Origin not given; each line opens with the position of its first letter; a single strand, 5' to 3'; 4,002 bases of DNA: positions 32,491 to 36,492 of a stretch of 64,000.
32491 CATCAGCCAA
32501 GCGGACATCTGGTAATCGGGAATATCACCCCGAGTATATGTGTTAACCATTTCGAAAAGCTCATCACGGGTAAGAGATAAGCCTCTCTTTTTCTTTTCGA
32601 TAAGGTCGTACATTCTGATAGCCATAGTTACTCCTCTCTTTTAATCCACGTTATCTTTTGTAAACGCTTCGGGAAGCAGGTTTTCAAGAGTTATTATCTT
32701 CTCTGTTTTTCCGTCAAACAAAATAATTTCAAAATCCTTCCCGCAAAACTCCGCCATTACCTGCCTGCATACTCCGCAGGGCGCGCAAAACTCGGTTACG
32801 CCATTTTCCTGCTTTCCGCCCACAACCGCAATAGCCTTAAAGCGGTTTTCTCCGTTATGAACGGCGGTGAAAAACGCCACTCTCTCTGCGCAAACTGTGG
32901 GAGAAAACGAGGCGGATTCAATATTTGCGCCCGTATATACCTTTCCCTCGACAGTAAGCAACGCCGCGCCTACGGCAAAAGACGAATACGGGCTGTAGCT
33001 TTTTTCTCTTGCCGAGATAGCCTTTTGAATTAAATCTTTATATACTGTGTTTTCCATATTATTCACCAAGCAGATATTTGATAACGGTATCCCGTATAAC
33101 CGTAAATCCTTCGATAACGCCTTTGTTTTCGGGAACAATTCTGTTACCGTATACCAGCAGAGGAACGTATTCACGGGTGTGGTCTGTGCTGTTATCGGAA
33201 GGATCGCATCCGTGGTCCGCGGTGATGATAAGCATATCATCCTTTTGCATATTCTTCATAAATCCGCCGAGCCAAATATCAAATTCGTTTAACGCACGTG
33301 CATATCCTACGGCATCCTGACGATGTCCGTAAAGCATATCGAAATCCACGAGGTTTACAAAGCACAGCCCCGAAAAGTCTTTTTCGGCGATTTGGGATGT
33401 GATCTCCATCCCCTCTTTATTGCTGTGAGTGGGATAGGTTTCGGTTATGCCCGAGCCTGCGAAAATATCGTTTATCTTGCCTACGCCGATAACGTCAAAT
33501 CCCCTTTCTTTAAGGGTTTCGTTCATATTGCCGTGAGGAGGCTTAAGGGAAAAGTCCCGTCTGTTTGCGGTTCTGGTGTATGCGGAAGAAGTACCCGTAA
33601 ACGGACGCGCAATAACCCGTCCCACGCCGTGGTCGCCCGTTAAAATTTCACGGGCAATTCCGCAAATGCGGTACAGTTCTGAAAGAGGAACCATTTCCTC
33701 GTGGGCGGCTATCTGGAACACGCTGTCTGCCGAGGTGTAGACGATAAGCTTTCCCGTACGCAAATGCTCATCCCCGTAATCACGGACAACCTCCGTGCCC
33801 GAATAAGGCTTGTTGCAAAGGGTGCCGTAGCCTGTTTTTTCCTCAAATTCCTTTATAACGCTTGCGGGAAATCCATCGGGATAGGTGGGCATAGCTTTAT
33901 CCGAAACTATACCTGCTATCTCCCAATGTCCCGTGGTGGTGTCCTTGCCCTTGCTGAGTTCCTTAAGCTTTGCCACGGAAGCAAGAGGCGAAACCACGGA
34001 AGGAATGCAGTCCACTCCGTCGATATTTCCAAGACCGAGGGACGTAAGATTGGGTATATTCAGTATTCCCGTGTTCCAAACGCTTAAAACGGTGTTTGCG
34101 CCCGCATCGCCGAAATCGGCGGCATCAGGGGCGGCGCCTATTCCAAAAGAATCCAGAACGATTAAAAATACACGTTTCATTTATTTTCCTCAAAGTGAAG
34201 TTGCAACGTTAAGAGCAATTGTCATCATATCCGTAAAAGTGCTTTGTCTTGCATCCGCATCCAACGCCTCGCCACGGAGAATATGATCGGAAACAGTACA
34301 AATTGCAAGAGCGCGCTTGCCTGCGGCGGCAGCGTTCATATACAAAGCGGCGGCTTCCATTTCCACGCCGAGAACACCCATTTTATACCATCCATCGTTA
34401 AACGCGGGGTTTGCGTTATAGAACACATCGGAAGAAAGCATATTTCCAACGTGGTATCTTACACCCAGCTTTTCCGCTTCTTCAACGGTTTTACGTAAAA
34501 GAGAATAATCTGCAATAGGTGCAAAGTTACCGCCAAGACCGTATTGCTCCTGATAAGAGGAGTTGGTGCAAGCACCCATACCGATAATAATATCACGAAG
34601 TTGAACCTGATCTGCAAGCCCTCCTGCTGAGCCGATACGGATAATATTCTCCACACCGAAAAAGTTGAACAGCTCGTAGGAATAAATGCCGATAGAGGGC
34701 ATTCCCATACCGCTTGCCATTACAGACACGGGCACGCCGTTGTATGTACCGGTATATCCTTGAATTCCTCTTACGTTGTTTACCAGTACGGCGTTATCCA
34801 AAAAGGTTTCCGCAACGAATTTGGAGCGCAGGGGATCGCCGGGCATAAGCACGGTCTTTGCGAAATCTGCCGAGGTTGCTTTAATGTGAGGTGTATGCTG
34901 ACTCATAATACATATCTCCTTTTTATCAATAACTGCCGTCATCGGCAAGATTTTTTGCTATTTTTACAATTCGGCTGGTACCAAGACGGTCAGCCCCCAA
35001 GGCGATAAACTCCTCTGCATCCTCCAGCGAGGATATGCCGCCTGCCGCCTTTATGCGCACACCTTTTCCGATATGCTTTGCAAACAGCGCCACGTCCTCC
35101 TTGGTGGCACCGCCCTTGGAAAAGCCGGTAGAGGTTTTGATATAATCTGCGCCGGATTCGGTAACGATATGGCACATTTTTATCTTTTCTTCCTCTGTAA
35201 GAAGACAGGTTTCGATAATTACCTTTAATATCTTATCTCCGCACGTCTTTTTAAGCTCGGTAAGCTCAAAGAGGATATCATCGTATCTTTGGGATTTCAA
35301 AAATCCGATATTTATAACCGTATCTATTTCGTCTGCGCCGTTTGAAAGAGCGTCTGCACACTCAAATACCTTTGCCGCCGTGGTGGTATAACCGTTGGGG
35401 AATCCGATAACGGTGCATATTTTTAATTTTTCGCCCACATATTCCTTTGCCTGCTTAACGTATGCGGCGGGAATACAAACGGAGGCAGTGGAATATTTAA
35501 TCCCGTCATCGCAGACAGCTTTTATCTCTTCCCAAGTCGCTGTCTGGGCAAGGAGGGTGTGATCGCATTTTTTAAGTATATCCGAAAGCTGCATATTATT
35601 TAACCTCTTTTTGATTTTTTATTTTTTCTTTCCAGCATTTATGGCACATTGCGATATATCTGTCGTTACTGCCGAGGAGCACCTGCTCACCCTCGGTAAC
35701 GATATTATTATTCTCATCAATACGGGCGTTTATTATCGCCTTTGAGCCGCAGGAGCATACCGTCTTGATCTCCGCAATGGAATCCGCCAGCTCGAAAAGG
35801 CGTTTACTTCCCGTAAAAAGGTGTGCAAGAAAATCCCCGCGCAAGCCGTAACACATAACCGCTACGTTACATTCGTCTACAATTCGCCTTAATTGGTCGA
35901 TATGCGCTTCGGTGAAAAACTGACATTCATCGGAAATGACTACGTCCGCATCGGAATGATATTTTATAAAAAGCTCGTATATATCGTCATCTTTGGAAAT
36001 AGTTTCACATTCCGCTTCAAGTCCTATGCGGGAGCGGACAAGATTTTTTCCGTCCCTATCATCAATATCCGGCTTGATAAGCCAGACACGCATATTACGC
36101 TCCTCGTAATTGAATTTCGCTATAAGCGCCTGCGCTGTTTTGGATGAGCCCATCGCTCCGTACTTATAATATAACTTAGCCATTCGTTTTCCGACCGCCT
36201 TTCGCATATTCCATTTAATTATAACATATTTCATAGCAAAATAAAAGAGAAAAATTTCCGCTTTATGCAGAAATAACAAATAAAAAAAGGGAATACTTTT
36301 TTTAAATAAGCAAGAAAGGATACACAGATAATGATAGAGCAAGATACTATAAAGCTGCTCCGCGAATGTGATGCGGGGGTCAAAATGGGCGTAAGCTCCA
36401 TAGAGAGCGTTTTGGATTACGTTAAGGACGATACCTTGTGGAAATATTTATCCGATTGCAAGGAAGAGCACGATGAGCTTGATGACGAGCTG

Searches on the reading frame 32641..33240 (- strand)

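Call 44: search_protein_families(library=pfam, proteins=[window:32641-33240:-], max_evalue=0.00001)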
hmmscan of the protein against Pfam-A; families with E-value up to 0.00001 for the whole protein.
window:32641-33240:- (199 aa): 2 families
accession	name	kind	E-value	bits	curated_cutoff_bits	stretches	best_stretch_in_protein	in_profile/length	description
PF00383.29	dCMP_cyt_deam_1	-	7.5e-17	61.5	25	1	68-168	5-96/102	Cytidine and deoxycytidylate deaminase zinc-binding region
PF08211.18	dCMP_cyt_deam_2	-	1.2e-13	51.8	25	1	65-137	39-110/130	Cytidine and deoxycytidylate deaminase zinc-binding region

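Call 74: search_protein_families(library=ncbifam, proteins=[window:32641-33240:-], max_evalue=1e-10)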
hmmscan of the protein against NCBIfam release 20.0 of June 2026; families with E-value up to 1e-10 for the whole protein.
window:32641-33240:- (199 aa): 6 families
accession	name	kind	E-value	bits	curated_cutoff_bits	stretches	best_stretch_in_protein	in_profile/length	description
NF004064.0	PRK05578.1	equivalog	4.9e-41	139.8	74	1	64-197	3-127/130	cytidine deaminase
TIGR01354.1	cyt_deam_tetra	equivalog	6.1e-41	139.6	113.65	1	69-197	2-125/126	cytidine deaminase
NF009076.0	PRK12411.1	equivalog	2.4e-35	121.4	216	1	68-197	4-129/132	cytidine deaminase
TIGR01355.1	cyt_deam_dimer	equivalog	9.4e-23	80.9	275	1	36-137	146-245/283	cytidine deaminase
NF005314.0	PRK06848.1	equivalog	2.5e-19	69.7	131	1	68-196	8-137/139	cytidine deaminase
NF006537.0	PRK09027.1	equivalog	1.1e-17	64.4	153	1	66-135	188-257/295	cytidine deaminase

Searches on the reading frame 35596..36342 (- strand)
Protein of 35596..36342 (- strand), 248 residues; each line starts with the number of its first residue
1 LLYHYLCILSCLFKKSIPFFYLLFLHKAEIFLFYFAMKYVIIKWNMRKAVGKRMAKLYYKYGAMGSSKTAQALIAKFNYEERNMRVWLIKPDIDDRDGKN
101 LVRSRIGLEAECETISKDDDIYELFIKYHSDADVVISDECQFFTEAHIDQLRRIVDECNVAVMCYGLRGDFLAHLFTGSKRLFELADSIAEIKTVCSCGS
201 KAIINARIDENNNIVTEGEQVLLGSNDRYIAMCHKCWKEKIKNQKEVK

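Call 44: search_protein_families(library=pfam, proteins=[window:35596-36342:-], max_evalue=0.00001)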
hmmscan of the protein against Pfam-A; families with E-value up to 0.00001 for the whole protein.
window:35596-36342:- (248 aa): 1 family
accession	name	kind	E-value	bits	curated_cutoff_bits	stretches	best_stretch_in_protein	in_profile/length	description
PF00265.24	TK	-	6.2e-40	137.4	20.6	1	56-237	2-176/176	Thymidine kinase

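Call 74: search_protein_families(library=ncbifam, proteins=[window:35596-36342:-], max_evalue=1e-10)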
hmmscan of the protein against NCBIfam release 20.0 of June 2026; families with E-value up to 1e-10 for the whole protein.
window:35596-36342:- (248 aa): 5 families
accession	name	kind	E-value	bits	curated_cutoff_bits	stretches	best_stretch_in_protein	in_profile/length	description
NF003300.0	PRK04296.1-5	equivalog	1.6e-68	230.3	195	1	54-243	1-193/194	thymidine kinase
NF003299.0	PRK04296.1-4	equivalog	2.6e-53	180.7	284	1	54-239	1-186/191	thymidine kinase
NF003298.0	PRK04296.1-3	equivalog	7.4e-48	162.9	375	1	54-243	1-192/205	thymidine kinase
NF003297.0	PRK04296.1-2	equivalog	7.5e-41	140.1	252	1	54-227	1-176/216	thymidine kinase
NF003296.0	PRK04296.1-1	equivalog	7e-27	94.7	183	1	62-243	15-193/195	thymidine kinase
